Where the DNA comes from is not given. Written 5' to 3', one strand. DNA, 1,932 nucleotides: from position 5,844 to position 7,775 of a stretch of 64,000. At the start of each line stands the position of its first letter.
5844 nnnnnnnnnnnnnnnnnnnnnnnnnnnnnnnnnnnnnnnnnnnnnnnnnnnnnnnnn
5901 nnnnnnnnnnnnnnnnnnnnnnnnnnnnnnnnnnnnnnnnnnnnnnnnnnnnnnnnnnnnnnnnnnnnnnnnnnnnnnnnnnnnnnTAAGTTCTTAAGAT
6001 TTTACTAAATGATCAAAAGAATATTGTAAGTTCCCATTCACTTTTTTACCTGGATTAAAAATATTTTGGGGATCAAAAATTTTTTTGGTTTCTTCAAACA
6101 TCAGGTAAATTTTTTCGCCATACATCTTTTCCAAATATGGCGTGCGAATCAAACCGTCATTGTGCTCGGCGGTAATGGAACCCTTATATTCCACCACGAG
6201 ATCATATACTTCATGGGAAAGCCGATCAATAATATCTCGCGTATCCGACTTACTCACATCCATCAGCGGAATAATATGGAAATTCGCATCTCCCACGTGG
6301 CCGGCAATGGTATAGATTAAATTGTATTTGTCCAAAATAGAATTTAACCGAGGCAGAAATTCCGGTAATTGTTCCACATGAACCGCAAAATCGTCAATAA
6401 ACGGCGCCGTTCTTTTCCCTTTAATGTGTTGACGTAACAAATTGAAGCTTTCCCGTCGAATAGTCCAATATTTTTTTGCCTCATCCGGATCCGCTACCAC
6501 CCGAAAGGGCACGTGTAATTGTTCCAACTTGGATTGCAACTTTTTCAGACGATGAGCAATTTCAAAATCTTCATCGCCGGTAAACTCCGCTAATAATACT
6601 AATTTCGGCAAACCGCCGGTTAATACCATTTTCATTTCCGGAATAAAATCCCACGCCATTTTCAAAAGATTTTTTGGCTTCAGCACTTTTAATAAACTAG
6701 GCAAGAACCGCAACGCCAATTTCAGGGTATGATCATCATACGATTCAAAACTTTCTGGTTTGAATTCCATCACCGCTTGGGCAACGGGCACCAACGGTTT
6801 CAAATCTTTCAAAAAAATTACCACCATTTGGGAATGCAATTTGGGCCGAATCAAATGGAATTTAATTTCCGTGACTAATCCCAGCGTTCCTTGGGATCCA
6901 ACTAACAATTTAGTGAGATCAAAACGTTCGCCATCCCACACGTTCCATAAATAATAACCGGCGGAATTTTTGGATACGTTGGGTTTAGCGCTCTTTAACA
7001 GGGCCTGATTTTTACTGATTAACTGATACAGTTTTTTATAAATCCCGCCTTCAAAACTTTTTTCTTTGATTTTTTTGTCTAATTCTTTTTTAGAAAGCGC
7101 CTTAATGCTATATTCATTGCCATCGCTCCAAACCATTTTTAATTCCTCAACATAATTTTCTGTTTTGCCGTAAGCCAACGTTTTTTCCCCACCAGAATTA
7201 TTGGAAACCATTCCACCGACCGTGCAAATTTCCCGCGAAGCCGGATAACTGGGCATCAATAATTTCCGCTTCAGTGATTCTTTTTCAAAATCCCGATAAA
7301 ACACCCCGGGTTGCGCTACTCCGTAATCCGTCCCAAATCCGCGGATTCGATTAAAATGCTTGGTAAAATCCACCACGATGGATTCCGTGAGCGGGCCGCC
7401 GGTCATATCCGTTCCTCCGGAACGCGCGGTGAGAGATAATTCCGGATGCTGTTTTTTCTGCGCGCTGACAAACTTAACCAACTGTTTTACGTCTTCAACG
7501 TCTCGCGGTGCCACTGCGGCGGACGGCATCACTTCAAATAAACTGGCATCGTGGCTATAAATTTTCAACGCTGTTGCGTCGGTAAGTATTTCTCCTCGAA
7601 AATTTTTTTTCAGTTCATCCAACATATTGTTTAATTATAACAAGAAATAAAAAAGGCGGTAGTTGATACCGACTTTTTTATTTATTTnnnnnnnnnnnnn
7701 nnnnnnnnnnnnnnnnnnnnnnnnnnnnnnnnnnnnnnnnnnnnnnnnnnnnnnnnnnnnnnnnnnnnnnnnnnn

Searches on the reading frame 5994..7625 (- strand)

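Call 21: search_protein_families(library=pfam, proteins=[window:5994-7625:-], max_evalue=0.00001)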
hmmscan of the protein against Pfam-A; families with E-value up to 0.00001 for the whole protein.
window:5994-7625:- (543 aa): 2 families
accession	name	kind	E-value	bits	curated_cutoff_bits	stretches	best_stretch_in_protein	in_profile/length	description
PF02913.24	FAD-oxidase_C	-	3.3e-46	158.4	21.2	1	265-527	5-247/248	FAD linked oxidases, C-terminal domain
PF01565.28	FAD_binding_4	-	1.2e-24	87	26.4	1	34-170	1-134/139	FAD binding domain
